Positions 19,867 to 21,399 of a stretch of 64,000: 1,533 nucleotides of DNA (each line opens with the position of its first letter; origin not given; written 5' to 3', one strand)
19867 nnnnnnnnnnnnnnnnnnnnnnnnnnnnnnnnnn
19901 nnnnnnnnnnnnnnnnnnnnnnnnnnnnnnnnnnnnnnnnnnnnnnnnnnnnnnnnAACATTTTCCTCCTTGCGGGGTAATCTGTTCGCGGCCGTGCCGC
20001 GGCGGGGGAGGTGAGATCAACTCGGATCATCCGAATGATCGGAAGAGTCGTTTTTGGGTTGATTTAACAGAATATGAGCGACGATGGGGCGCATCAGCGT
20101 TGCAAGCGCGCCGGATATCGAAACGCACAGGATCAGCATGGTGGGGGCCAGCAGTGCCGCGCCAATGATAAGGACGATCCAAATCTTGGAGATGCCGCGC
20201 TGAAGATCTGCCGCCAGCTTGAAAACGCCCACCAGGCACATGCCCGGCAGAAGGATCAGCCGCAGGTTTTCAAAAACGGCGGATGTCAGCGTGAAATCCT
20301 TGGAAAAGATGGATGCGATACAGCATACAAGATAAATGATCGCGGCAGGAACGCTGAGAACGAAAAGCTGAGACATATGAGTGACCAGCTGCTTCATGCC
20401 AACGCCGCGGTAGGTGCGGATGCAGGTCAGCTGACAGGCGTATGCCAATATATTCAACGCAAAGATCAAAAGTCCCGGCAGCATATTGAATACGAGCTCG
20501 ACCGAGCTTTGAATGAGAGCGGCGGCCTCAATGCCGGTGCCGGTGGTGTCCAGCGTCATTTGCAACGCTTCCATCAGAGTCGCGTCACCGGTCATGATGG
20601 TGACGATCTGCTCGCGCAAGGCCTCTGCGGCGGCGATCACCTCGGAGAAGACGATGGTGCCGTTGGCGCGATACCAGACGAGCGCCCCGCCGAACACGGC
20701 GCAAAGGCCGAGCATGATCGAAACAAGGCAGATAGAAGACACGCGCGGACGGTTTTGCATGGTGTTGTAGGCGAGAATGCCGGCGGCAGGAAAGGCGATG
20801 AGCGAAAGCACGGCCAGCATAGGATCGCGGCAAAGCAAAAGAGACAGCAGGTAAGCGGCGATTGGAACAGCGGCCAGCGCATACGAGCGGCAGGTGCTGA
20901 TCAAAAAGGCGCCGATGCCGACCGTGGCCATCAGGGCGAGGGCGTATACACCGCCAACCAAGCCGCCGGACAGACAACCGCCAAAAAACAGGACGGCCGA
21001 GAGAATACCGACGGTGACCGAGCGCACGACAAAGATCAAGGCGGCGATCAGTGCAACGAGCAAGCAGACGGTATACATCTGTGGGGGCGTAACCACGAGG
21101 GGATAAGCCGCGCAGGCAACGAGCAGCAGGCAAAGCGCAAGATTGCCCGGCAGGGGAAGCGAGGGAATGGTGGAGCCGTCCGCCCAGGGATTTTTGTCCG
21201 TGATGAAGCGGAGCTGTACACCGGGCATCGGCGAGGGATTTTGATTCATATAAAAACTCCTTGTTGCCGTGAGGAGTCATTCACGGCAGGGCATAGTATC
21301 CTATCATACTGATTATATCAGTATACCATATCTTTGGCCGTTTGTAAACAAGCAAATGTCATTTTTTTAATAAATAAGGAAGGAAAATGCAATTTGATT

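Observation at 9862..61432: Dense family of hairpin-rich modular intergenic elements that I cannot assign to a named family (10 loci, ~6 kb, ~9% of the window)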

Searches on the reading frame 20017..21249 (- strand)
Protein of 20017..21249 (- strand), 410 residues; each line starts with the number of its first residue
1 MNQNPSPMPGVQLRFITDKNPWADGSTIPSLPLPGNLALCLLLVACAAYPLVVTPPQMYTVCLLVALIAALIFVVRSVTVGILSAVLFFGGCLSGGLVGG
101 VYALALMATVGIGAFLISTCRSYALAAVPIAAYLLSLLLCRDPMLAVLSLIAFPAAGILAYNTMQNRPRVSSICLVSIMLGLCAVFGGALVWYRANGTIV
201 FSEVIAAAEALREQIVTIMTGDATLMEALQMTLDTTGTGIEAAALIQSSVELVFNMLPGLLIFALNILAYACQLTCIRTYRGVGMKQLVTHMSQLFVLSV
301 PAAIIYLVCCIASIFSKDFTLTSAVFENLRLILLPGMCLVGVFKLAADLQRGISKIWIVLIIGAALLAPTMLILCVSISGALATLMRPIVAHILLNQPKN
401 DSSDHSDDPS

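Call 6: search_protein_families(library=pfam, proteins=[window:20017-21249:-])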
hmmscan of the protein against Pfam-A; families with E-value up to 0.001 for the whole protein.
window:20017-21249:- (410 aa): 1 family
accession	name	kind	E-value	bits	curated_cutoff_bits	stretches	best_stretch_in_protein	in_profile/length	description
PF09991.14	DUF2232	-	2e-05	24.4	27.8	1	121-380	37-286/290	Predicted membrane protein (DUF2232)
